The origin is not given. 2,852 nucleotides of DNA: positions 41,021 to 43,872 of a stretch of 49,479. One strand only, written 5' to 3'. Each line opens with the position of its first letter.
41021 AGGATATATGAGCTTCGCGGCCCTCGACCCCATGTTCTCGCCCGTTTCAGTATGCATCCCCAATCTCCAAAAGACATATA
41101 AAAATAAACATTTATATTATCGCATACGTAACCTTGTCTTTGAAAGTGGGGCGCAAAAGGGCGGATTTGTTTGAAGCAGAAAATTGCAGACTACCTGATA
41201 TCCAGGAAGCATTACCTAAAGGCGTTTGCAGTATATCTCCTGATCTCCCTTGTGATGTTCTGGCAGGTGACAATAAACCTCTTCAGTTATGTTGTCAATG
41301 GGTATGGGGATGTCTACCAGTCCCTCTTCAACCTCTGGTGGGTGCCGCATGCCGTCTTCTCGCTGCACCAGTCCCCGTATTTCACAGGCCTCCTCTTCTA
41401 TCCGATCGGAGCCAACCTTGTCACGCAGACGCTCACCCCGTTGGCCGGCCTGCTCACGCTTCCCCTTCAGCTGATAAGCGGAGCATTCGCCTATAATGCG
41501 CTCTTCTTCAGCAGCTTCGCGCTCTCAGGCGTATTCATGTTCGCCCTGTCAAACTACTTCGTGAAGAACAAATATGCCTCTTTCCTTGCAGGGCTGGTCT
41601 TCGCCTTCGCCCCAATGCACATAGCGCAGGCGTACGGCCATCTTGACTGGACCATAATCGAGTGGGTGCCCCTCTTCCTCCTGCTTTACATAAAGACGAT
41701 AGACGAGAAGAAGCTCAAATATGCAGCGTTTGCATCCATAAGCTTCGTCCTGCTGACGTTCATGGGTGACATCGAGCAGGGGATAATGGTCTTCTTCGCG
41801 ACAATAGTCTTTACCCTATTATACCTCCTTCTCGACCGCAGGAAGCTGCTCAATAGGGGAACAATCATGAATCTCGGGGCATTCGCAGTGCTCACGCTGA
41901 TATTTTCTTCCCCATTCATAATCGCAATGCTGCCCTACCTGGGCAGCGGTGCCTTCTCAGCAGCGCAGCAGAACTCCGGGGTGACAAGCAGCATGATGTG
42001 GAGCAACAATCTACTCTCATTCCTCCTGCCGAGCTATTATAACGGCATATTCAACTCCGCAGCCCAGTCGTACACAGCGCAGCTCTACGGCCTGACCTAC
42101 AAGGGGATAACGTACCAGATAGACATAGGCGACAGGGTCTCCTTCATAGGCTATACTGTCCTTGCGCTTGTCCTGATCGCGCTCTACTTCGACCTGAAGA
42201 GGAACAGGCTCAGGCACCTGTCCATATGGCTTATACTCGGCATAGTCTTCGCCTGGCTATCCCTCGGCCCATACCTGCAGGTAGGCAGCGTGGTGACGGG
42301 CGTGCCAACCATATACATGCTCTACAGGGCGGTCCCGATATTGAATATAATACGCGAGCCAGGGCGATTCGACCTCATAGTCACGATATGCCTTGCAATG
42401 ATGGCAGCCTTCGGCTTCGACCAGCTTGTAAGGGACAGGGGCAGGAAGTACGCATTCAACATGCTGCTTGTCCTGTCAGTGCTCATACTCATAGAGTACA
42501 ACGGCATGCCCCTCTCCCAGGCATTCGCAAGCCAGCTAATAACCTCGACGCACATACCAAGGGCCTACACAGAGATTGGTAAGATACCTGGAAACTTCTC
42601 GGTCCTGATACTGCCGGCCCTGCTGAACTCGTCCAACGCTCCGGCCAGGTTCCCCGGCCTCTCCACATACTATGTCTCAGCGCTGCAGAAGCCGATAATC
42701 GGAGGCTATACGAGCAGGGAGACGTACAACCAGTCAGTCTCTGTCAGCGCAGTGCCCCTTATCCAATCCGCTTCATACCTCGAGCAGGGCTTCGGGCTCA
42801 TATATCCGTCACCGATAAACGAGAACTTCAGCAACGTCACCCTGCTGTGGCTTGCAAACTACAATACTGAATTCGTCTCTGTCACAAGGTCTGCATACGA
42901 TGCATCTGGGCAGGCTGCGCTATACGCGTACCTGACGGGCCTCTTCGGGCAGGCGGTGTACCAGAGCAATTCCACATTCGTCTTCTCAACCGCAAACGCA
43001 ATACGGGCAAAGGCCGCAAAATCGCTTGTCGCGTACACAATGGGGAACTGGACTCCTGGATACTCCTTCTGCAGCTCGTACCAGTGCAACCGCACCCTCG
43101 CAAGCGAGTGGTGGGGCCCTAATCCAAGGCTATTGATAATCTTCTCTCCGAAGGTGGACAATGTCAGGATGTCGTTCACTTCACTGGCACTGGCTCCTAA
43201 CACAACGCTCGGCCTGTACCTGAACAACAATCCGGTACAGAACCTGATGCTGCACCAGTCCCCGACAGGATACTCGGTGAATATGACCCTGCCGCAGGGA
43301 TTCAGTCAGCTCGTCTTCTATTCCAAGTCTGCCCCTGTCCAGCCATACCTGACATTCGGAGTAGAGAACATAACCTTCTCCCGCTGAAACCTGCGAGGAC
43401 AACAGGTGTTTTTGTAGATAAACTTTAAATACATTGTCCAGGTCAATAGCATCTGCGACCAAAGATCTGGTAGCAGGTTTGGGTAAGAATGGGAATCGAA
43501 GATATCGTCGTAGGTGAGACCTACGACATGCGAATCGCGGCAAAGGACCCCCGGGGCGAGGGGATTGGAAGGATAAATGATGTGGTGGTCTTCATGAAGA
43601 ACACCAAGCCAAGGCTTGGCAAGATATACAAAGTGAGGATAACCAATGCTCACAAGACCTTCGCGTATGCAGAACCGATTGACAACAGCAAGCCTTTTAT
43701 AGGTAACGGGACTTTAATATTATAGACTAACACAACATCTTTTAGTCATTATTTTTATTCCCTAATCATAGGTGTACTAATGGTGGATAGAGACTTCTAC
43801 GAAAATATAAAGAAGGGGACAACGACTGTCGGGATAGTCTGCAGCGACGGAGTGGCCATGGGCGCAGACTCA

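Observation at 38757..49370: Two inverted GT2 + giant polytopic paralog modules plus a Wzx-type flippase bracketing TRAM-psmB-aCPSF1: candidate AglB-independent surface glycosylation system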

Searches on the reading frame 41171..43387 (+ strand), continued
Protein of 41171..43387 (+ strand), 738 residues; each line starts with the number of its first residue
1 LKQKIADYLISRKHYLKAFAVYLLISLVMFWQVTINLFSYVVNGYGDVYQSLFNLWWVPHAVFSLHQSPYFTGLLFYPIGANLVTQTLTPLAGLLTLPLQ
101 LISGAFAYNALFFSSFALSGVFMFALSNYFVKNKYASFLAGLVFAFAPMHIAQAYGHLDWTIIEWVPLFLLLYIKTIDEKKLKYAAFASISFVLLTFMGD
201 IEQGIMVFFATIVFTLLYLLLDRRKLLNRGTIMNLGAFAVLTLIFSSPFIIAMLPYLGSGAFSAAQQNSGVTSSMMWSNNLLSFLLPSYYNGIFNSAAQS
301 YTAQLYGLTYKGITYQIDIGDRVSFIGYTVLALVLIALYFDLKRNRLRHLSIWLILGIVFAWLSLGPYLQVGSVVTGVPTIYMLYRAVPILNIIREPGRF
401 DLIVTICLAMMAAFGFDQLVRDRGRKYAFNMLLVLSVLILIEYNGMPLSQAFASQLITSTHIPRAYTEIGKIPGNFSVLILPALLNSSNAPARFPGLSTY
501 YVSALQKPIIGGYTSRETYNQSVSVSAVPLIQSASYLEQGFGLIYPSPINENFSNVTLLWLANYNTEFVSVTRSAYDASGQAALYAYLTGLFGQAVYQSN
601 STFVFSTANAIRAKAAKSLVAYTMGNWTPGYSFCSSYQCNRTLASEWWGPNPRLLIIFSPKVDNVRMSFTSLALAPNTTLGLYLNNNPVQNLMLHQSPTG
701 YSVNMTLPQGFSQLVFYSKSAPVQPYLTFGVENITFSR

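Call 54: search_protein_families(library=pfam, proteins=[L078:7010-7984:+, L062:2288-3193:+, L057:10287-10964:-, L038:7478-8380:+, L068:10241-10888:+, L073:6656-7819:+, L065:3442-4824:-, L042:443-1726:+, L046:7667-8590:-, L057:7187-7765:+], max_evalue=0.001)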
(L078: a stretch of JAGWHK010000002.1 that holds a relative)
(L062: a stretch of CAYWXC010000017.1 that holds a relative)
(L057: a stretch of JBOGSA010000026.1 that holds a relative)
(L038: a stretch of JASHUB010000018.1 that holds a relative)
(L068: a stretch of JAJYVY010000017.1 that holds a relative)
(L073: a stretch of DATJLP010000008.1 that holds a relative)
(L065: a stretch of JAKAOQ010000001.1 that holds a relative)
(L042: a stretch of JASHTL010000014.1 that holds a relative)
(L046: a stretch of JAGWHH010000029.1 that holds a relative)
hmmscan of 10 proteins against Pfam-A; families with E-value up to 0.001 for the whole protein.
L078:7010-7984:+ (325 aa): 0 families

L062:2288-3193:+ (302 aa): 8 families
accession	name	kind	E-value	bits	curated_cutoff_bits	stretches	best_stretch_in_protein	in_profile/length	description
PF07726.17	AAA_3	-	8.2e-45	152.3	27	1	37-166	1-131/131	ATPase family associated with various cellular activities (AAA)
PF17863.7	AAA_lid_2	-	9.2e-19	67.4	22.7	1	228-283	2-57/74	AAA lid domain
PF07728.20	AAA_5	-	2.2e-16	60.5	22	1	38-164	2-139/139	AAA domain (dynein-related subfamily)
PF20030.5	bpMoxR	-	3.6e-15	56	27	1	10-190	6-186/205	MoxR domain in the MoxR-vWA-beta-propeller ternary systems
PF00004.35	AAA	-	9.9e-07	29.7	21.2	1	39-135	2-99/131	ATPase family associated with various cellular activities (AAA)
PF05496.18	RuvB_N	-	2e-05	24.8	27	1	35-127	33-114/159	Holliday junction DNA helicase RuvB P-loop domain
PF00493.29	MCM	-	7.7e-05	22.3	23.3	1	32-147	54-173/224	MCM P-loop domain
PF01078.27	Mg_chelatase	-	0.00042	20.2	20.3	0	17-58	4-45/207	Magnesium chelatase, subunit ChlI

L057:10287-10964:- (226 aa): 2 families
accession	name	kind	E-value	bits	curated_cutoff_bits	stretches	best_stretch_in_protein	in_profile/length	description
PF22199.2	FKBP26_IF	-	2.9e-13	50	27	1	93-137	2-46/46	FKBP26, IF domain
PF00254.34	FKBP_C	-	2.7e-10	40.9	21.1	1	3-88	5-76/94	FKBP-type peptidyl-prolyl cis-trans isomerase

L038:7478-8380:+ (301 aa): 2 families
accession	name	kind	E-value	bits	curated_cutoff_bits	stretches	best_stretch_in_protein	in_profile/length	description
PF10432.14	bact-PGI_C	-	9.5e-29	100.7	24.5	1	168-295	5-149/151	Bacterial phospho-glucose isomerase C-terminal SIS domain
PF01380.27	SIS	-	5.1e-11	42.9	25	1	26-110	5-98/131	SIS domain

L068:10241-10888:+ (216 aa): 5 families
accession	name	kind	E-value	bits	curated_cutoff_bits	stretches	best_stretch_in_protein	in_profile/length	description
PF02732.21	ERCC4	-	4e-31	108.2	24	1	8-125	1-139/140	ERCC4 domain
PF14520.12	HHH_5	-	1.4e-12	48.3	27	1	159-202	6-50/57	Helix-hairpin-helix domain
PF12826.13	HHH_2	-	1.3e-09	38.5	27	1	160-205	8-53/64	Helix-hairpin-helix motif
PF00633.29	HHH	-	4e-08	33.1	24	0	179-205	3-29/30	Helix-hairpin-helix motif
PF01367.25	5_3_exonuc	-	0.00073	20.4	40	0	159-187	22-50/97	5'-3' exonuclease, C-terminal SAM fold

L073:6656-7819:+ (388 aa): 1 family
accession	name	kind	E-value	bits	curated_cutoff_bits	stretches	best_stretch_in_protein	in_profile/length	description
PF01896.25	DNA_primase_S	-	2.3e-18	67.5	26.8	1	101-321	1-161/163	DNA primase small subunit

L065:3442-4824:- (461 aa): 3 families
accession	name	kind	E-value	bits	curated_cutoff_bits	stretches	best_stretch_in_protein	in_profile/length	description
PF13404.12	HTH_AsnC-type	-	2.2e-10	40.6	27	1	102-143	1-42/42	AsnC-type helix-turn-helix domain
PF13412.12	HTH_24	-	4e-09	36.3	21.9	1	102-143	1-42/48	Winged helix-turn-helix DNA-binding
PF01037.27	AsnC_trans_reg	-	0.00039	20.7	25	0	168-232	3-65/73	Lrp/AsnC ligand binding domain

L042:443-1726:+ (428 aa): 4 families
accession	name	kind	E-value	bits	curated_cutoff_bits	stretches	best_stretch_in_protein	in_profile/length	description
PF13635.12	DUF4143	-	3.3e-32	111.9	28.1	1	230-378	1-159/160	Domain of unknown function (DUF4143)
PF13173.12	AAA_14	-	4.3e-31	108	27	1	19-151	2-129/129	AAA domain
PF13401.12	AAA_22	-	2.6e-07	31.5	27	1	19-123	5-126/130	AAA domain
PF01637.24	ATPase_2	-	4e-05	24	33.2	1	9-85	8-83/225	ATPase domain predominantly from Archaea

L046:7667-8590:- (308 aa): 0 families

L057:7187-7765:+ (193 aa): 2 families
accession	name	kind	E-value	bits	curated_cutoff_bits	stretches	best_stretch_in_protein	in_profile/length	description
PF03876.22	SHS2_Rpb7-N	-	7.4e-18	64.9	24.8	1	8-64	1-57/57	SHS2 domain found in N terminus of Rpb7p/Rpc25p/MJ0397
PF00575.29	S1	-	7.5e-14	52.3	22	1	79-149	2-62/74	S1 RNA binding domain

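Call 72: find_homologous_proteins(query=P0199, max_evalue=0.001)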
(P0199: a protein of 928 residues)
Query P0199 (928 aa): 21 proteins with E <= 0.001 among 8000 candidates.
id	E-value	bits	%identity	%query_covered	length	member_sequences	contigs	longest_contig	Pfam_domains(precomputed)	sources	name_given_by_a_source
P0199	0.0e+0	2044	100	100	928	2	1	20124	PF19830.5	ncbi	-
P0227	5.6e-140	486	36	79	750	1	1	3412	-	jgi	-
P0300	6.3e-49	185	29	62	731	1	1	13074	PF19830.5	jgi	-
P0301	9.4e-37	145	25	62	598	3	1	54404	PF19830.5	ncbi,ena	-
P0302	8.3e-31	125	26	53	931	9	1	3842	PF15711.11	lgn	-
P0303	6.8e-28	115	26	72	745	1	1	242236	-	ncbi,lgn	-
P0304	2.4e-22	97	26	52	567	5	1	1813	-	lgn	-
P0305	3.6e-18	83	26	63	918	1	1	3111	-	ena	-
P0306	7.0e-15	72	29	22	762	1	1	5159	-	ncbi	-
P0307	5.8e-13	66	29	32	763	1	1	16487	-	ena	-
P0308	1.1e-11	62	24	55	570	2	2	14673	PF19830.5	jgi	jgi:hypothetical protein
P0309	2.1e-11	61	25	53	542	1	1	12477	PF19830.5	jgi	jgi:hypothetical protein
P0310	3.6e-11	60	28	35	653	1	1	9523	PF19830.5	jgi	jgi:hypothetical protein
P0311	6.5e-11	59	23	55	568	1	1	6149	PF19830.5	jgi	jgi:hypothetical protein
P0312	2.9e-10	57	26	24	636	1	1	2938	PF19830.5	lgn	-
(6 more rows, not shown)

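Call 73: find_encoding_contigs(protein=P0301, flank=6000, max_places=1)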
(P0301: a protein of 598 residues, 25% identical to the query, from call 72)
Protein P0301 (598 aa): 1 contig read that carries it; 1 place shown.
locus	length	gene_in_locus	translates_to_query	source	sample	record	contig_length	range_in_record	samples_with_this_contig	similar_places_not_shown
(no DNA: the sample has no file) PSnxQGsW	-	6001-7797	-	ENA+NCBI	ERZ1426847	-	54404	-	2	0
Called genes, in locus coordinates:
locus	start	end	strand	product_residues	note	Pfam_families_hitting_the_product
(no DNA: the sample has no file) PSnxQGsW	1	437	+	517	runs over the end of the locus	-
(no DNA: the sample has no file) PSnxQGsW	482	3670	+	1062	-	-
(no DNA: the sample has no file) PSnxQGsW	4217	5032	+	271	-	-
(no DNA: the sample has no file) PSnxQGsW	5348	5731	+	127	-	PF07963:N_methyl (weak)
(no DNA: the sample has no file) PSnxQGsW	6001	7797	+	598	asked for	PF19830:DUF6311 (weak)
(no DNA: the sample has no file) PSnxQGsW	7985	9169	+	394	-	PF04055:Radical_SAM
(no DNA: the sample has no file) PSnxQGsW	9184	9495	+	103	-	PF05402:PqqD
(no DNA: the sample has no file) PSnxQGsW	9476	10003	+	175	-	-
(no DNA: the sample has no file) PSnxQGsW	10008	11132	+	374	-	PF04055:Radical_SAM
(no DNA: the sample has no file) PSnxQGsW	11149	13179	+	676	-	PF04055:Radical_SAM, PF27840:ScmC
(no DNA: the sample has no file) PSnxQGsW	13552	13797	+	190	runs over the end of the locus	-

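Call 74: find_encoding_contigs(protein=P0303, flank=6000, max_places=1)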
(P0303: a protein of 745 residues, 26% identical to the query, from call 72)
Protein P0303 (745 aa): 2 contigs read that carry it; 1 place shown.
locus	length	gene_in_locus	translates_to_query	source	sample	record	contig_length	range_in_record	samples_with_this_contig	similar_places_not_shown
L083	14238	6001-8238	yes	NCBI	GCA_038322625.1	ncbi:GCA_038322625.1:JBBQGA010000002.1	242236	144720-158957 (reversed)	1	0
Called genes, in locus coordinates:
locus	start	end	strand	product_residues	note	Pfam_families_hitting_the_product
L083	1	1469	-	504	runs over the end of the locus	PF12787:EcsC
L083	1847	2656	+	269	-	PF00578:AhpC-TSA, PF08534:Redoxin, PF13905:Thioredoxin_8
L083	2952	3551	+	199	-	PF07452:CHRD (weak)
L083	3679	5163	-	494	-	PF00890:FAD_binding_2 (faint), PF01266:DAO (faint), PF01593:Amino_oxidase, PF07992:Pyr_redox_2 (faint), PF13450:NAD_binding_8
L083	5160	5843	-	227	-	PF00561:Abhydrolase_1, PF12697:Abhydrolase_6, PF12146:Hydrolase_4 (faint), PF00561:Abhydrolase_1 (weak)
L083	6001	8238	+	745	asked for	-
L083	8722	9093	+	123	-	-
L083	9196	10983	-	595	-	PF00664:ABC_membrane, PF00005:ABC_tran, PF02463:SMC_N (faint)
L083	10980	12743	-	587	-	PF00664:ABC_membrane, PF00005:ABC_tran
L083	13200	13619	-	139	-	PF00072:Response_reg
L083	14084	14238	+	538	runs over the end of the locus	PF01019:G_glu_transpept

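Call 75: find_encoding_contigs(protein=P0199, flank=6000, max_places=1)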
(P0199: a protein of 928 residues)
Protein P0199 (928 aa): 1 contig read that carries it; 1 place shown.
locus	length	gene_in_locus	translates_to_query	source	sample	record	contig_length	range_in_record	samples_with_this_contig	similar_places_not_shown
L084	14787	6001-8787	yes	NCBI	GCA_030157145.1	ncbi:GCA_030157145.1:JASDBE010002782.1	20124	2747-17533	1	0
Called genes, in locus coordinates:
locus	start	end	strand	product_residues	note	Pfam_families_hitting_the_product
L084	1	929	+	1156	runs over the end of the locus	PF03176:MMPL, PF00873:ACR_tran (weak), PF03176:MMPL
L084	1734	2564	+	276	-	PF01925:TauE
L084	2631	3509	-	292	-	PF01925:TauE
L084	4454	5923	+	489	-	PF01663:Phosphodiest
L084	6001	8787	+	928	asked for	PF19830:DUF6311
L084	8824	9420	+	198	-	-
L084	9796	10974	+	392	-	-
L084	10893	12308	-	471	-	PF16640:Big_3_5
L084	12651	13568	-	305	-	-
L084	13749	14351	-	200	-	-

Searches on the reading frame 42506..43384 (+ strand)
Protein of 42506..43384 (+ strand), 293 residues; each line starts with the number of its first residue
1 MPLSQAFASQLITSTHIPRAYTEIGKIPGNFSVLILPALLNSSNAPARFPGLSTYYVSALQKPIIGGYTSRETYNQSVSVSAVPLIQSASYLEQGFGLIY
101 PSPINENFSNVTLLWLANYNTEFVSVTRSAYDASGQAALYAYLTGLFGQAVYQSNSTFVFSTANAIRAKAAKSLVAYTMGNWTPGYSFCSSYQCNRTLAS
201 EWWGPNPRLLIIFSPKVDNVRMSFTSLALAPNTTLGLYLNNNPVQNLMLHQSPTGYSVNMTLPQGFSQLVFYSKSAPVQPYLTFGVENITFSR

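Call 63: predict_structure(alignment_id=A2)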
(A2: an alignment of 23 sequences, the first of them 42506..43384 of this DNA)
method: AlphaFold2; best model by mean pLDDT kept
length: 293 residues; sequences in the alignment: 23
mean_pLDDT: 81.1   pTM: 0.77
mean pLDDT of the five models: 81.1, 80.2, 79.9, 77.4, 75.6
residues with pLDDT >= 90: 117; 70-90: 114; 50-70: 33; < 50: 29
segments of 3 or more residues with pLDDT < 50: 1-14, 40-47, 70-76
pLDDT, mean of each block of 10 residues (from residue 1): 42 60 87 76 46 66 67 50 81 81 90 90 87 88 95 90 92 89 82 77 88 95 93 92 93 95 95 73 88 92
secondary structure, 60 per line:
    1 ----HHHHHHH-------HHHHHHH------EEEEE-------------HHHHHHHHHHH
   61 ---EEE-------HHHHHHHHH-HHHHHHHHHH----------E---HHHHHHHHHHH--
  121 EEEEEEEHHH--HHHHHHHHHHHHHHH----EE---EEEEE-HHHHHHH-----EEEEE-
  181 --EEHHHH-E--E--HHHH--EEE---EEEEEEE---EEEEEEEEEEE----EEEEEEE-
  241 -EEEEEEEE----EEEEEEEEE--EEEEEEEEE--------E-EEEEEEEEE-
elements in order: H5-11 H19-25 E32-36 H50-60 E64-66 H74-82 H84-93 H108-118 E121-127 H133-147 E157-161 H163-169 E175-179 H185-188 H196-199 E202-204 E208-214 E218-228 E233-239 E242-249 E254-262 E265-273 E284-292

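Call 66: fold_search(model_id=the predicted structure, library=pdb)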
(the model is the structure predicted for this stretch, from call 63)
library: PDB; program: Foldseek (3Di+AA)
matches with E <= 10: 1826; with E <= 0.001: 226
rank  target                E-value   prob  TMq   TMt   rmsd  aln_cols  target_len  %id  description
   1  4qaw_E                3.7e-06  1.00  0.27  0.16   7.7       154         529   12  Structure of modular Xyn30D from Paenibacillus barcinonensis (released 2014-10-08)
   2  3wnp_A                4.2e-06  1.00  0.26  0.12  20.8       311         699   13  D308A, F268V, D469Y, A513V, and Y515S quintuple mutant of Bacillus circulans T-3040 cycloisomaltooligosaccharide gluca (released 2014-02-05)
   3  2w1w_A                4.5e-06  1.00  0.24  0.47   7.7       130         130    8  Native structure of a family 35 carbohydrate binding module from Clostridium thermocellum (released 2009-01-20)
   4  2w1w_B                7.3e-06  1.00  0.24  0.47   7.6       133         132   10  Native structure of a family 35 carbohydrate binding module from Clostridium thermocellum (released 2009-01-20)
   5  4qaw_H                9.4e-06  1.00  0.26  0.16   8.2       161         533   11  Structure of modular Xyn30D from Paenibacillus barcinonensis (released 2014-10-08)
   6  3wnl_A                1.1e-05  1.00  0.27  0.13  21.0       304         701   13  D308A mutant of Bacillus circulans T-3040 cycloisomaltooligosaccharide glucanotransferase complexed with isomaltohexao (released 2014-02-05)
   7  2w3j                  1.1e-05  1.00  0.29  0.57   6.0       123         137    9  Structure of a family 35 carbohydrate binding module from an environmental isolate (released 2009-01-20)
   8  2w47_A                1.1e-05  1.00  0.24  0.47   7.5       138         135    9  Clostridium thermocellum CBM35 in complex with delta-4,5- anhydrogalacturonic acid (released 2009-01-27)
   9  4qb1                  1.2e-05  1.00  0.23  0.46   8.6       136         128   15  Structure of CBM35 from Paenibacillus barcinonensis (released 2014-10-08)
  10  2w46_A                1.4e-05  1.00  0.27  0.50   6.5       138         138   10  CBM35 from Cellvibrio japonicus Abf62 (released 2009-01-27)
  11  3wno_A                1.4e-05  1.00  0.28  0.13  21.0       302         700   12  D308A mutant of Bacillus circulans T-3040 cycloisomaltooligosaccharide glucanotransferase complexed with cycloisomalto (released 2014-02-05)
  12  3wnk                  1.4e-05  1.00  0.27  0.12  20.6       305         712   12  Crystal Structure of Bacillus circulans T-3040 cycloisomaltooligosaccharide glucanotransferase (released 2014-02-05)
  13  3wnn_A                1.5e-05  1.00  0.25  0.12   7.0       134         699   16  D308A mutant of Bacillus circulans T-3040 cycloisomaltooligosaccharide glucanotransferase complexed with isomaltooctao (released 2014-02-05)
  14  4qaw_D                1.7e-05  1.00  0.27  0.16   7.6       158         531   11  Structure of modular Xyn30D from Paenibacillus barcinonensis (released 2014-10-08)
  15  4qaw_B                2.2e-05  1.00  0.25  0.15  10.6       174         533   10  Structure of modular Xyn30D from Paenibacillus barcinonensis (released 2014-10-08)
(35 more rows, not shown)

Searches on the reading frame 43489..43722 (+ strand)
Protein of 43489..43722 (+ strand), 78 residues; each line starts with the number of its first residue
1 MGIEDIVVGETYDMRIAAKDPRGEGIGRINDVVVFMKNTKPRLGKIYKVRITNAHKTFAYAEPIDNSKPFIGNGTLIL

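Call 82: search_protein_families(library=pfam, proteins=[window:43489-43722:+], max_evalue=0.001)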
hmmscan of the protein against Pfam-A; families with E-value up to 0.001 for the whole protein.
window:43489-43722:+ (78 aa): 1 family
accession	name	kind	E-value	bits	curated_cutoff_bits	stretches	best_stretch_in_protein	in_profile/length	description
PF01938.26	TRAM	-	1e-12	48.2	21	1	8-63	4-60/61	TRAM domain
